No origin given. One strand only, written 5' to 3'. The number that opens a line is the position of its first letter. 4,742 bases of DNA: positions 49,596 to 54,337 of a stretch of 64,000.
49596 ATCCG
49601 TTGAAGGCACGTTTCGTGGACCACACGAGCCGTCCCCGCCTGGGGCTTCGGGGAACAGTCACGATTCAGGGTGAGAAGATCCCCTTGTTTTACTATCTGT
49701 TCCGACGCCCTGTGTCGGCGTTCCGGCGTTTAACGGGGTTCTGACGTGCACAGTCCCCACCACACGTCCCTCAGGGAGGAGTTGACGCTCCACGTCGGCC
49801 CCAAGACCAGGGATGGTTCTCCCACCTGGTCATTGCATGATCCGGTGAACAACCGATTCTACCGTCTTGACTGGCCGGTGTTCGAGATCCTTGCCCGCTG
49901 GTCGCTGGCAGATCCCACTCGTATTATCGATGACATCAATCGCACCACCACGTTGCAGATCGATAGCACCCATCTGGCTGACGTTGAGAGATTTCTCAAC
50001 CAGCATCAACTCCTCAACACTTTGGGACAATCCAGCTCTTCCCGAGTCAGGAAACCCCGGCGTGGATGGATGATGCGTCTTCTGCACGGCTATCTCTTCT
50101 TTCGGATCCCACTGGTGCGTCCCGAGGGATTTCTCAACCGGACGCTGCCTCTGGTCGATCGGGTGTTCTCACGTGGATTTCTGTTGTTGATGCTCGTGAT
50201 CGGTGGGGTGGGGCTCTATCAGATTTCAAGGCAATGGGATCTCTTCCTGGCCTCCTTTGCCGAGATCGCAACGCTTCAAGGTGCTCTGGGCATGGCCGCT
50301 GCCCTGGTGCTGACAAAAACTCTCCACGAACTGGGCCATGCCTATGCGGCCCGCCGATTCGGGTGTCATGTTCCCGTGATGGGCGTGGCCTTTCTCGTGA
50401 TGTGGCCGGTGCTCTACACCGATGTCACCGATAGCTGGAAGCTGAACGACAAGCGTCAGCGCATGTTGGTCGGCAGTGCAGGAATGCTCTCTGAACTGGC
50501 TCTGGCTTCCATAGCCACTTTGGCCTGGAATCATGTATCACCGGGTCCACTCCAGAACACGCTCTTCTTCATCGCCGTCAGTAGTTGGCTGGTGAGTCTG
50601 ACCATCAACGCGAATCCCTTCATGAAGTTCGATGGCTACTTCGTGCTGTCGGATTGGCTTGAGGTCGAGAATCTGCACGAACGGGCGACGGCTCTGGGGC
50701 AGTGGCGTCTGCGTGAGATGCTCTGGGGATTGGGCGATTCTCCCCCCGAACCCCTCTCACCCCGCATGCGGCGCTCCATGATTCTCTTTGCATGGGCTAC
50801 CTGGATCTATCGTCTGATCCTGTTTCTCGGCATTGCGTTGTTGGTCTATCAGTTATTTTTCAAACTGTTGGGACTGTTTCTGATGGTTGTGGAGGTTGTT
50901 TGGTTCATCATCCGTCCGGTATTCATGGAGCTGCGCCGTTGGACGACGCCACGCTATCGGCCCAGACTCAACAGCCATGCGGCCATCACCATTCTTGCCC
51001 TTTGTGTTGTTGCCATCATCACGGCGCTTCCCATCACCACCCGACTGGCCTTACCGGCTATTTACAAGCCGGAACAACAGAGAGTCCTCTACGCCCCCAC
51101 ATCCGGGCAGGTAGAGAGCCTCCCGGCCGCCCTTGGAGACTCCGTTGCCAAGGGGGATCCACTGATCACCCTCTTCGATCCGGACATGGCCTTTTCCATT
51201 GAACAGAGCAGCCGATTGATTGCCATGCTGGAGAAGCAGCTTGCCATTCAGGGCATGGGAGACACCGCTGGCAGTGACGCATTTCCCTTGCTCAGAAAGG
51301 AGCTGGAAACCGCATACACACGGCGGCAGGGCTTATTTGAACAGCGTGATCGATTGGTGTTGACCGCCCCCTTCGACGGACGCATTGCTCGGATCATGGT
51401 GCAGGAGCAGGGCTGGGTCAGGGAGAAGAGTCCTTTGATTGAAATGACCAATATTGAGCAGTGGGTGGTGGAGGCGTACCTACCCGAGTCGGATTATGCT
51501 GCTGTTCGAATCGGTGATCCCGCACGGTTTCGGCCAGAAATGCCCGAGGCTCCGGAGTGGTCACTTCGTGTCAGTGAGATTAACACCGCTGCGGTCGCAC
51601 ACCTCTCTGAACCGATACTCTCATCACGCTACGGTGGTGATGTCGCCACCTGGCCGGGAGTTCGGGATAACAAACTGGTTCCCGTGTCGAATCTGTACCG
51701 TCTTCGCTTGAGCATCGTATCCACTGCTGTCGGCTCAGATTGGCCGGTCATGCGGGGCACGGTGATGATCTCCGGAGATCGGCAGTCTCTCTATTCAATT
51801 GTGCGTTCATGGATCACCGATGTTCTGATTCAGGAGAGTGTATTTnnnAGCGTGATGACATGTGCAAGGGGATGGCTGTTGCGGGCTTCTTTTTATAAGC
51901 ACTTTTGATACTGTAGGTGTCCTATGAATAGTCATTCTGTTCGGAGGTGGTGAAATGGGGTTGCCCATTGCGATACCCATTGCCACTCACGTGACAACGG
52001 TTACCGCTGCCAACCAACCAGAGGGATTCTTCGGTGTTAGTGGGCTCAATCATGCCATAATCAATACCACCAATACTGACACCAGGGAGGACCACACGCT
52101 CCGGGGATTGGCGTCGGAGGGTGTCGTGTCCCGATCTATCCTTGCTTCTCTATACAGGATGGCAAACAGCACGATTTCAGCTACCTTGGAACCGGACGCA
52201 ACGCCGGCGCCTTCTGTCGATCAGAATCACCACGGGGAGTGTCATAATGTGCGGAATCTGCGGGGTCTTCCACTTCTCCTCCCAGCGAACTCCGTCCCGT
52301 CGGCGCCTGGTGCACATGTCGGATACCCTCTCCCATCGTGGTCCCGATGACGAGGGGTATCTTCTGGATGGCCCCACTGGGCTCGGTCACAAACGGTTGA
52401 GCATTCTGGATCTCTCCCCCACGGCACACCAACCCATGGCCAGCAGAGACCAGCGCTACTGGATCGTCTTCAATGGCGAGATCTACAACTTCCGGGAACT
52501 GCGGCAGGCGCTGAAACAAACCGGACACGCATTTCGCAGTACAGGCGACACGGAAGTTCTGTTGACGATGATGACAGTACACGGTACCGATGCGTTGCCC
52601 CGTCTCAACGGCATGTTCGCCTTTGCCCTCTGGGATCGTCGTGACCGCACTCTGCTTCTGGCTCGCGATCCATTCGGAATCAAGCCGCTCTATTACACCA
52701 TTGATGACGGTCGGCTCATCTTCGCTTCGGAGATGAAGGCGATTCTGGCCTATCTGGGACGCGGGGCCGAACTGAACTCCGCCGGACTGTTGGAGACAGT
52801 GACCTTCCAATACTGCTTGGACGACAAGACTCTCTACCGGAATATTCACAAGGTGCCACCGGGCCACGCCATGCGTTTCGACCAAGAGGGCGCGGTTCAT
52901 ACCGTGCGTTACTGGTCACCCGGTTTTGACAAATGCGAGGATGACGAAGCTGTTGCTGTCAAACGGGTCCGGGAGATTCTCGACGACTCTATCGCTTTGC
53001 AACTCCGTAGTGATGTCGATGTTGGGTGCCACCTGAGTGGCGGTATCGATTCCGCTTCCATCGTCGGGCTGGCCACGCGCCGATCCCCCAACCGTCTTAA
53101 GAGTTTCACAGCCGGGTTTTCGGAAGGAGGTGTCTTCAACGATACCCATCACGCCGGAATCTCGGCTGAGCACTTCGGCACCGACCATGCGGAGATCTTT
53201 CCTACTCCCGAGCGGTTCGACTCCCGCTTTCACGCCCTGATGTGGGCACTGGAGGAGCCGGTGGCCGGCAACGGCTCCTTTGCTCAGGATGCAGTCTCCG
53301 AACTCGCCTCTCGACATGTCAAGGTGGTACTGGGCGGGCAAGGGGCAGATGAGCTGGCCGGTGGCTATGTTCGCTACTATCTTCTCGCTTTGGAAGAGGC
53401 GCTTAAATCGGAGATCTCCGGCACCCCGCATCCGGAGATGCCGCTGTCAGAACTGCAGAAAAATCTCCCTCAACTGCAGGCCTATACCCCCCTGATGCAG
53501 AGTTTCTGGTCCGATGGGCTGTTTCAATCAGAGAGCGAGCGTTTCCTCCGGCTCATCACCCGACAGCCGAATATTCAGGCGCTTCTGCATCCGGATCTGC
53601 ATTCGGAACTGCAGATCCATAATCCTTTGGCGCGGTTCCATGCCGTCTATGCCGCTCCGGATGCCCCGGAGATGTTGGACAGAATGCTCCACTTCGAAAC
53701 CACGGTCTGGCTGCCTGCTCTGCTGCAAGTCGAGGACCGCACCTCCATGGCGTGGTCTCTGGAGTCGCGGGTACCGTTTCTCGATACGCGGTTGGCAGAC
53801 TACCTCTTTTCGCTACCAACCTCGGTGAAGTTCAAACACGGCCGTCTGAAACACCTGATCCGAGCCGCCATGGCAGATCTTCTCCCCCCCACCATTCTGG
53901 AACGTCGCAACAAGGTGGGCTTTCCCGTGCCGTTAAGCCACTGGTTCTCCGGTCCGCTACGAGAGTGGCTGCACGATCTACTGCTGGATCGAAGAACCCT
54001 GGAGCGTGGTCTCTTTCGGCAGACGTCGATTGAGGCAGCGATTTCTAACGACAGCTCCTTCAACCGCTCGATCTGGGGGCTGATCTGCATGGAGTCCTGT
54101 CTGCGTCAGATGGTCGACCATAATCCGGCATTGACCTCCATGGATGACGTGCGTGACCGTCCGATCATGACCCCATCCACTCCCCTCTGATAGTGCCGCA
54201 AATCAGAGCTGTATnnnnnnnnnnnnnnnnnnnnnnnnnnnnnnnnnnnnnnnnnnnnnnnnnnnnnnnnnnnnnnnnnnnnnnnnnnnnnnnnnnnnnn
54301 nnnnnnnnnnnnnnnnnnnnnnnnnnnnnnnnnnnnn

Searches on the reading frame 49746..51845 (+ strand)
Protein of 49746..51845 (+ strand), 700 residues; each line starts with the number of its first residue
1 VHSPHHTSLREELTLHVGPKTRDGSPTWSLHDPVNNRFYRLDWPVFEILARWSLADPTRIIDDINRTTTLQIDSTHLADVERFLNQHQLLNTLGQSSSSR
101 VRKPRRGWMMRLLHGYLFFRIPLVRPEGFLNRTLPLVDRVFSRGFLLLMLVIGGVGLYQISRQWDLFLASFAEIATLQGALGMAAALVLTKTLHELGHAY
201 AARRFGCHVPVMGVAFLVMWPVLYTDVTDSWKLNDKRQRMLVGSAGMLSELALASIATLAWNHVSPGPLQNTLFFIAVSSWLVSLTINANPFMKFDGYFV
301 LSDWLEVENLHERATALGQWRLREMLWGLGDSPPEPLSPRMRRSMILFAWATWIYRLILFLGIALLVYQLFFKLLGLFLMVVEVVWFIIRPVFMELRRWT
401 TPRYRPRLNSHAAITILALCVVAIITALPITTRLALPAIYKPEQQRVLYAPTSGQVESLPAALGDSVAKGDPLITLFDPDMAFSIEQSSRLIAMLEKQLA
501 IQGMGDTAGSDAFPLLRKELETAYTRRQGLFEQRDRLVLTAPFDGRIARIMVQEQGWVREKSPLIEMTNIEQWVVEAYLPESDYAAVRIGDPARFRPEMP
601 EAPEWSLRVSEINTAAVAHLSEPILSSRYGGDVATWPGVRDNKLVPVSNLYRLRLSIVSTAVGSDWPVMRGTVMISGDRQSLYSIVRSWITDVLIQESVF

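Call 5: search_protein_families(library=pfam, proteins=[window:49746-51845:+], max_evalue=0.01)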
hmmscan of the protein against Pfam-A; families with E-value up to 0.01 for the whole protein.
window:49746-51845:+ (700 aa): 5 families
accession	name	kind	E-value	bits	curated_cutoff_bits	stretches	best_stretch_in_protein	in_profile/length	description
PF13437.12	HlyD_3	-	1.7e-15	58.1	22.2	2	538-614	1-78/106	HlyD family secretion protein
PF16576.10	HlyD_D23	-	2.2e-09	37.3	30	1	444-613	18-185/214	Barrel-sandwich domain of CusB or HlyD membrane-fusion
PF02163.28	Peptidase_M50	-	1e-07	32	27.2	1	184-260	3-99/221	Peptidase family M50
PF13533.13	Biotin_lipoyl_2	-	0.0032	17.7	29.8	0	450-476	5-31/32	Biotin-lipoyl like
PF00364.28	Biotin_lipoyl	-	0.0033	17.6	22.1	0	448-476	45-73/73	Biotin-requiring enzyme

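Call 8: search_protein_families(library=ncbifam, proteins=[window:49746-51845:+], max_evalue=0.001)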
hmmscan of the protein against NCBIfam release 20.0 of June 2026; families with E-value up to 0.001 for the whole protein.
window:49746-51845:+ (700 aa): 10 families
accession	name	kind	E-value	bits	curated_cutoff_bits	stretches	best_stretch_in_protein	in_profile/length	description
NF041824.1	daptide_HExxH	equivalog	1.1e-47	163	300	1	53-387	40-361/379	daptide biosynthesis intramembrane metalloprotease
TIGR01730.1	RND_mfp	subfamily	1.7e-13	50.2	94.9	1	537-615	135-213/322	efflux RND transporter periplasmic adaptor subunit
TIGR00998.1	8a0101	subfamily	2.2e-12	46.6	390.8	1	536-620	204-289/334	EmrA/EmrK family multidrug efflux transporter periplasmic adaptor subunit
NF058609.1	RiPP_HExxH_LiaK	equivalog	1.4e-08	34.7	225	1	145-312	59-219/246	YydH/LiaK family epipeptide maturation metalloprotease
NF007785.0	PRK10476.1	equivalog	6e-07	28.6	376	1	538-595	210-267/347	multidrug transporter subunit MdtN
TIGR00999.1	8a0102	subfamily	1.6e-05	24.2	319.3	1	534-599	89-155/271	CzcB/NccB family metal efflux transporter periplasmic adaptor subunit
NF011715.0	PRK15136.1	equivalog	3.9e-05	22.4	563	0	535-594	214-273/390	multidrug efflux MFS transporter periplasmic adaptor subunit EmrA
TIGR01843.1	type_I_hlyD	subfamily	7e-05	22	208.65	0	518-594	252-330/422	HlyD family type I secretion periplasmic adaptor subunit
TIGR03794.1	NHLM_micro_HlyD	equivalog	0.00016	20.7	156.2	0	446-499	59-112/421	NHLP bacteriocin system secretion protein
TIGR02971.1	heterocyst_DevB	subfamily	0.00068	19.1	129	0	515-595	183-262/327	ABC exporter membrane fusion protein, DevB family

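Call 12: find_encoding_contigs(protein=window:49746-51845:+, flank=10000, max_places=4)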
Protein window:49746-51845:+ (700 aa): no gene with exactly this product is on record in the collection.

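Call 14: find_homologous_proteins(query=window:49746-51845:+, max_evalue=1e-10)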
Query window:49746-51845:+ (700 aa): 4055 proteins with E <= 1e-10 among 8000 candidates; the best 120 are listed.
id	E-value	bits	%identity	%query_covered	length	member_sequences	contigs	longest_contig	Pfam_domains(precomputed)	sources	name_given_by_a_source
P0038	0.0e+0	1586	100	100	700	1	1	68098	PF25984.1,PF25919.1,PF02163.29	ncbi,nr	ncbi:MAG: HlyD family efflux transporter periplasmic adaptor subunit [Magnetococcales bacterium]|nr:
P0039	1.8e-186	640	44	99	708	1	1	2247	PF25973.1,PF25984.1,PF02163.29,PF25917.1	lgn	-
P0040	8.7e-180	618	42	100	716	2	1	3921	PF25973.1,PF02163.29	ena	-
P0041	6.9e-178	611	42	99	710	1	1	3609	PF02163.29,PF25917.1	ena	-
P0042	7.1e-178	611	43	99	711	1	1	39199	PF25984.1,PF25935.1,PF00364.29,PF02163.29,PF25917.1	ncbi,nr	ncbi:MAG: HlyD family efflux transporter periplasmic adaptor subunit [Magnetococcales bacterium]|nr:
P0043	2.1e-177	610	44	99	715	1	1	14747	PF25973.1,PF25919.1,PF02163.29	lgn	-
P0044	2.8e-177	609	44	99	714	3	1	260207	PF25973.1,PF02163.29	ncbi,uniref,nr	ncbi:peptidase M50 [Skermanella stibiiresistens SB22]|uniref:Peptidase M50 n=2 Tax=Skermanella TaxID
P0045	4.1e-177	609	42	100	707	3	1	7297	PF02163.29,PF25917.1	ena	-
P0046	8.4e-177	608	43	99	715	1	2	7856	PF25973.1,PF02163.29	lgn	-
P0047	3.4e-176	606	44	99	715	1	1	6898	PF02163.29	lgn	-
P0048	5.9e-175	602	45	99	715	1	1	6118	PF25973.1,PF02163.29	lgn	-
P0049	6.5e-175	602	44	99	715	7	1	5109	PF25973.1,PF25919.1,PF02163.29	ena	-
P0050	1.2e-174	601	45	99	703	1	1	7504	PF25973.1,PF02163.29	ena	-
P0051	8.2e-174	598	44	99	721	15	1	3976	PF02163.29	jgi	jgi:putative peptide zinc metalloprotease protein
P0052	5.3e-173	595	43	99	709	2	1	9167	PF25984.1,PF02163.29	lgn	-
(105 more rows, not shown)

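Call 15: find_encoding_contigs(protein=P0038, flank=10000, max_places=3)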
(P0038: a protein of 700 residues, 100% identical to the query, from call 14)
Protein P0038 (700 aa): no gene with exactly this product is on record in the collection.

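Call 16: find_encoding_contigs(protein=P0042, flank=10000, max_places=3)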
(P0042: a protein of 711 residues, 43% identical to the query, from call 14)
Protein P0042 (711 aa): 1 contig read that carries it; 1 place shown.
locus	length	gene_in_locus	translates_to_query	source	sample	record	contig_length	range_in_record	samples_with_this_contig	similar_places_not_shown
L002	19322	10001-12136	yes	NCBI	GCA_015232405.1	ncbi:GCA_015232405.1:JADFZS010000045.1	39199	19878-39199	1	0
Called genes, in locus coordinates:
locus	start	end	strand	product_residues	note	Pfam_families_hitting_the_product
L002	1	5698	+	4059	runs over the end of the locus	-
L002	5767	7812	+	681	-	PF02321:OEP, PF24125:Cds6_C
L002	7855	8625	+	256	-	PF25917:BSH_RND (faint)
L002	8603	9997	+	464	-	-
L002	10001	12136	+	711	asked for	PF02163:Peptidase_M50, PF00364:Biotin_lipoyl (faint), PF25917:BSH_RND (weak), PF25935:BSH_LcnD (faint), PF25984:BSH_YknX (faint)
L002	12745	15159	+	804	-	PF07238:PilZ, PF01590:GAF, PF13185:GAF_2, PF13492:GAF_3, PF00512:HisKA, PF02518:HATPase_c, PF00072:Response_reg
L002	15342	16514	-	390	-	-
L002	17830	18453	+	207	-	PF03458:Gly_transporter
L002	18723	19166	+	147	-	PF01814:Hemerythrin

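Call 19: find_related_loci(query=A1, collection=genome_contigs, flank=10000)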
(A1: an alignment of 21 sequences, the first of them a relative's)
Query A1 (700 aa) in genome_contigs; peptide patterns used: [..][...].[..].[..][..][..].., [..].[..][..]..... (x = any residue, [..] = any of these).
600 stretches matched a pattern (row limit reached: there are more); 570 encode a relative of the query (tblastn E <= 1e-3); the best 80 are kept; 80 distinct loci.
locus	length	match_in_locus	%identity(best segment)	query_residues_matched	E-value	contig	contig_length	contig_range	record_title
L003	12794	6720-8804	41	9-700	4e-166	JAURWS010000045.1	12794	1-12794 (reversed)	MAG: Gammaproteobacteria bacterium isolate E10_concoct.bin.39 E10_k141_214504, whole genome shotgun sequence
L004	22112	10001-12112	41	9-700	7e-160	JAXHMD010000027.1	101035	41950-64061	MAG: Rhodovibrio sp. isolate Salar_de_Ascotan_soil_MAG_ASO43 contig_13118_polypolish, whole genome shotgun sequence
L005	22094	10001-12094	41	8-700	3e-157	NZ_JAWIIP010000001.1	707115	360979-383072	Pseudomonas sp. C11 contig_1, whole genome shotgun sequence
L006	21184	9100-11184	40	9-700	2e-157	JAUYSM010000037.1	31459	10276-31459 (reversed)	MAG: Pseudohongiella sp. isolate C8_concoct.bin.103 C8_k141_131664, whole genome shotgun sequence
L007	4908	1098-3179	42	9-698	1e-160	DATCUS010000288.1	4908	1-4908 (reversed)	MAG TPA_asm: Tardiphaga sp. isolate SMAG_U7365 k141_33980, whole genome shotgun sequence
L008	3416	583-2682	39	4-700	2e-164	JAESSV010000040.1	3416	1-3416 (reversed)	MAG: Magnetovibrio sp. isolate NORP296 CoAssembly_718952, whole genome shotgun sequence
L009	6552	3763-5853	41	5-698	3e-157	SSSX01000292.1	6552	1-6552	MAG: Zoogloeaceae bacterium isolate EBPR_Bin8 EBPR_Bin8_272843, whole genome shotgun sequence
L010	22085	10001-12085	42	9-700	6e-155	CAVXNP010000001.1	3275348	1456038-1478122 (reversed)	MAG: uncultured Gammaproteobacteria bacterium isolate MFD01721.bin.2.66 genome assembly, contig: contig_3296, whole geno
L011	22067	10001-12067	40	9-698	7e-155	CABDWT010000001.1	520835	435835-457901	Phytobacter ursingii strain ATCC27989T genome assembly, contig: ATCC27989T_contig_1, whole genome shotgun sequence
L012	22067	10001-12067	40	9-698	3e-154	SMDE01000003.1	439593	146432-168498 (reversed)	Phytobacter diazotrophicus strain DSM 17806 Ga0244675_103, whole genome shotgun sequence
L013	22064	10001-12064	40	8-691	2e-153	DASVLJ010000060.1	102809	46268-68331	MAG TPA_asm: Burkholderiaceae bacterium isolate SMAG_U3070 k141_36099, whole genome shotgun sequence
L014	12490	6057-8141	38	9-700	4e-154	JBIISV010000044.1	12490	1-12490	MAG: Polynucleobacter sp. isolate ME2004-05-19_3300042291_group2_bin90 Rohwer_bin2216_scaffold_2956_c1, whole genome sho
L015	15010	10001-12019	43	9-682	1e-151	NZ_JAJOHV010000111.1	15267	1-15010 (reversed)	Chromobacterium piscinae strain DSM 23278 contig_0000111, whole genome shotgun sequence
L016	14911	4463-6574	40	2-697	1e-151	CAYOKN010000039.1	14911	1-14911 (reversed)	MAG TPA_asm: uncultured Rhodospirillaceae bacterium isolate SRP290908_co2_141 genome assembly, contig: NODE_5439_length_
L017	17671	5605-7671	43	9-698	2e-151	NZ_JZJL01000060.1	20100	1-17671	Chromobacterium vaccinii strain MWU205 contig00060, whole genome shotgun sequence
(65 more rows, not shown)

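Call 56: search_solved_structures(query=A1, max_evalue=0.01)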
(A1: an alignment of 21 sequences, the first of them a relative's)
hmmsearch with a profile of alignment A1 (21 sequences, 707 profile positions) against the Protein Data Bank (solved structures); distinct sequences matched with E-value up to 0.01: 34.
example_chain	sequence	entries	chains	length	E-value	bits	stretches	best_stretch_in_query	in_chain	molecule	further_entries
8dck_C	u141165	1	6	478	1.5e-12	49.9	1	490-666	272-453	Membrane fusion protein (MFP) family protein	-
4dk1_A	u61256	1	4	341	1e-11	47.1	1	446-641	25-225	Putative MacA, Multidrug resistance protein mexA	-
3lnn_A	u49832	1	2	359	1.1e-11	47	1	442-612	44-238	Membrane fusion protein (MFP) heavy metal cation efflux ZneB (CzcB-like)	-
5xu0_A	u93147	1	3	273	6.2e-09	37.9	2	524-670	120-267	Membrane-fusion protein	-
4tko_B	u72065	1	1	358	8.4e-09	37.5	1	486-625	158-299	EmrA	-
8zar_A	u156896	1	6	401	8.7e-09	37.4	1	492-610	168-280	Multidrug export protein EmrA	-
4dk0_A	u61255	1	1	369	1.8e-08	36.3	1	509-640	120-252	Putative MacA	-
8zal_A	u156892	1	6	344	2e-08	36.2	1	491-610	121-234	Multidrug export protein EmrA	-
3fpp_A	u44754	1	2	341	2.7e-08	35.8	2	503-618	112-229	Macrolide-specific efflux protein macA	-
5nik_D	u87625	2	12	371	2.9e-08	35.7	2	503-616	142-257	Macrolide export protein MacA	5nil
9qgy_G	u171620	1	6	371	3.2e-08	35.5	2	503-606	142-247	Macrolide export protein MacA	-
4l8j_A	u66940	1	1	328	8e-07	30.9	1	446-606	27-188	Putative efflux transporter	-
6vej_P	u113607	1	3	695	8.2e-06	27.6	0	460-538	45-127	Probable Resistance-Nodulation-Cell Division (RND) efflux membrane fusion protein,Probable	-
5nen_A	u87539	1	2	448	2.9e-05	25.8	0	450-498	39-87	Lipase C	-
4kks_A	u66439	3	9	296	3.4e-05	25.5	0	546-623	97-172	Membrane fusion protein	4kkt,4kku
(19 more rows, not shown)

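Call 70: predict_structure(alignment_id=A3)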
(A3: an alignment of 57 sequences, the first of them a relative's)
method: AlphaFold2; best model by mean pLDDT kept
length: 700 residues; sequences in the alignment: 57
mean_pLDDT: 90.1   pTM: 0.73
mean pLDDT of the five models: 90.1, 89.7, 88.0, 88.1, 87.2
residues with pLDDT >= 90: 514; 70-90: 149; 50-70: 34; < 50: 3
segments of 3 or more residues with pLDDT < 50: none
pLDDT, mean of each block of 10 residues (from residue 1): 73 93 92 89 95 94 96 94 91 59 64 79 97 96 97 97 94 88 92 97 97 87 94 94 97 98 94 93 93 92 92 94 91 92 97 94 89 89 92 86 79 93 90 91 93 94 92 95 95 92 63 84 95 94 93 94 92 93 91 94 92 94 93 90 91 90 77 90 85 71
secondary structure, 60 per line:
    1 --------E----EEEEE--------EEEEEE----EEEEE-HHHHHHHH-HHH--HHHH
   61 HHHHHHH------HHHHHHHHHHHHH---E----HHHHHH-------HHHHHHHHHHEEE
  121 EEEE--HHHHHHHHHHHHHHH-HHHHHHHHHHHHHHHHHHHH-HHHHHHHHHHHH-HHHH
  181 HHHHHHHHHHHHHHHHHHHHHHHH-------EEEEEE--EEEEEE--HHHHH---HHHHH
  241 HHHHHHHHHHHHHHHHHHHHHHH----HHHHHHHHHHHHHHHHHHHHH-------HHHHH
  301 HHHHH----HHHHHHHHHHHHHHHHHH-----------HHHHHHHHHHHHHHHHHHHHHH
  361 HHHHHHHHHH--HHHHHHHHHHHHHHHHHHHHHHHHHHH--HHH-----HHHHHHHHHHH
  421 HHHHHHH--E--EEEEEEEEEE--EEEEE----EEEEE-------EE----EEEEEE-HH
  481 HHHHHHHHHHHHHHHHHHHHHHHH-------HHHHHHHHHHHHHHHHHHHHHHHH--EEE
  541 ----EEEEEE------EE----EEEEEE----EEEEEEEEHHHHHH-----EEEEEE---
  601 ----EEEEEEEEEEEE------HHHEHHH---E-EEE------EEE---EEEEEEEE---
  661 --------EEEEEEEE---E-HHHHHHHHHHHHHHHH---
elements in order (helices of 4 or more, strands of 3 or more residues): E14-18 E27-32 E37-41 H43-50 H57-67 H74-86 H95-100 H108-117 E118-124 H127-141 H143-162 H164-175 H177-204 E212-217 E220-225 H228-232 H236-263 H268-288 H296-305 H310-327 H339-370 H373-399 H410-427 E433-442 E445-449 E454-458 E472-477 H479-504 H512-535 E538-540 E545-550 E563-568 E573-580 H581-586 E592-597 E605-616 E635-637 E644-646 E650-657 E669-676 H682-697

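Call 72: fold_search(model_id=the predicted structure, library=pdb)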
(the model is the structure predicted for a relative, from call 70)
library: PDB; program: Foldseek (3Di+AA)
matches with E <= 10: 407; with E <= 0.001: 68
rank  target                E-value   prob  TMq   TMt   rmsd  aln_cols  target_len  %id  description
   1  3fpp_B                5.4e-13  1.00  0.22  0.53  10.4       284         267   12  Crystal structure of E.coli MacA (released 2009-04-28)
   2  9qgy_G                8.7e-13  1.00  0.23  0.43  10.4       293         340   13  Structure of the YbjP lipoprotein bound to the MacAB-TolC tripartite efflux pump (released 2026-03-25)
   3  3fpp_A                1.6e-12  1.00  0.21  0.49  10.1       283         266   13  Crystal structure of E.coli MacA (released 2009-04-28)
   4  8zal_A                2.0e-12  1.00  0.21  0.40  17.4       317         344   15  EmrAB-TolC MFS-type tripartite multidrug efflux pump EA (released 2025-04-30)
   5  8zal_B                2.1e-12  1.00  0.22  0.41  24.2       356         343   13  EmrAB-TolC MFS-type tripartite multidrug efflux pump EA (released 2025-04-30)
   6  3lnn_B                2.5e-12  1.00  0.23  0.56   7.1       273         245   15  Crystal structure of ZneB from Cupriavidus metallidurans (released 2010-06-30)
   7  8zar_C                2.9e-12  1.00  0.21  0.38  17.6       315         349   14  EmrAB-TolC MFS-type tripartite multidrug efflux pump FA (released 2025-04-30)
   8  8zar_D                3.6e-12  1.00  0.21  0.37  23.1       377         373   14  EmrAB-TolC MFS-type tripartite multidrug efflux pump FA (released 2025-04-30)
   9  5xu0_B                3.8e-12  1.00  0.23  0.54   7.9       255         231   13  Structure of the membrane fusion protein Spr0693 from Streptococcus pneumoniae R6 (released 2018-01-24)
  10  8zar_B                4.9e-12  1.00  0.22  0.40  24.1       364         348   13  EmrAB-TolC MFS-type tripartite multidrug efflux pump FA (released 2025-04-30)
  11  9j3d_D                5.5e-12  1.00  0.24  0.44   6.7       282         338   16  Cryo-EM structure of TMexCD1-TOprJ1 (released 2025-08-13)
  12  1vf7_E                8.3e-12  1.00  0.25  0.59   5.6       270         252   11  Crystal structure of the membrane fusion protein, MexA of the multidrug transporter (released 2004-05-25)
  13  5nik_D                8.7e-12  1.00  0.23  0.44  10.4       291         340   13  Structure of the MacAB-TolC ABC-type tripartite multidrug efflux pump (released 2017-05-24)
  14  1vf7_G                1.1e-11  1.00  0.25  0.61   5.8       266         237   11  Crystal structure of the membrane fusion protein, MexA of the multidrug transporter (released 2004-05-25)
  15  4dk0                  1.2e-11  1.00  0.23  0.45   9.6       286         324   13  Crystal structure of MacA from Actinobacillus actinomycetemcomitans (released 2012-03-07)
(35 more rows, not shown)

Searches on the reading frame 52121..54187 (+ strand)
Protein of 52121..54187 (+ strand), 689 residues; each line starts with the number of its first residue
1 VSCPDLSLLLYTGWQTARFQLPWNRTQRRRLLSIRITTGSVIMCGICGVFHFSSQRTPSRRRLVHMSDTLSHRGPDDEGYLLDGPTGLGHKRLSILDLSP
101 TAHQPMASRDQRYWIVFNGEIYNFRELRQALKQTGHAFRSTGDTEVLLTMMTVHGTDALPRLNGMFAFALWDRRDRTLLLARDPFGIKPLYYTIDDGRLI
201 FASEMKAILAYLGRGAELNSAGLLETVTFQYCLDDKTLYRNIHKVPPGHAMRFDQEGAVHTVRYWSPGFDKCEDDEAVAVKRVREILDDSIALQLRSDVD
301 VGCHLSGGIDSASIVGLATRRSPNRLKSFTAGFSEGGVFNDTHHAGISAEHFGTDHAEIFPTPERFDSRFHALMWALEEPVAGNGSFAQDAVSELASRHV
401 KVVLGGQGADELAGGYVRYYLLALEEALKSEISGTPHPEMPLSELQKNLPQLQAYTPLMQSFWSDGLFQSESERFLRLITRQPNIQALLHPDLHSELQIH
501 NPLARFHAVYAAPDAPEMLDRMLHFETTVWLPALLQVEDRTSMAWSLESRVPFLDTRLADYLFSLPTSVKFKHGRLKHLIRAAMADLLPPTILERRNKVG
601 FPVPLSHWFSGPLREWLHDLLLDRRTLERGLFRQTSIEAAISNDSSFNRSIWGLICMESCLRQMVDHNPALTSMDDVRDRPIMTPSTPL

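Call 7: search_protein_families(library=pfam, proteins=[window:52121-54187:+], max_evalue=0.01)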
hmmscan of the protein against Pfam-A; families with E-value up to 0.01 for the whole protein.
window:52121-54187:+ (689 aa): 4 families
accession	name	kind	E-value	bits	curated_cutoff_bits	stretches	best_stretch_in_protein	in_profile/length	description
PF00733.27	Asn_synthase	-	9.9e-88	295.6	21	1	283-655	2-346/354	Asparagine synthase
PF13537.11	GATase_7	-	9.2e-48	161.8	25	1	90-210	1-123/123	Glutamine amidotransferase domain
PF13522.11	GATase_6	-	5.5e-46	156.2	27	1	75-204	1-130/130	Glutamine amidotransferase domain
PF12481.13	DUF3700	-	8.4e-06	25.9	27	1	103-209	68-177/228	Aluminium induced protein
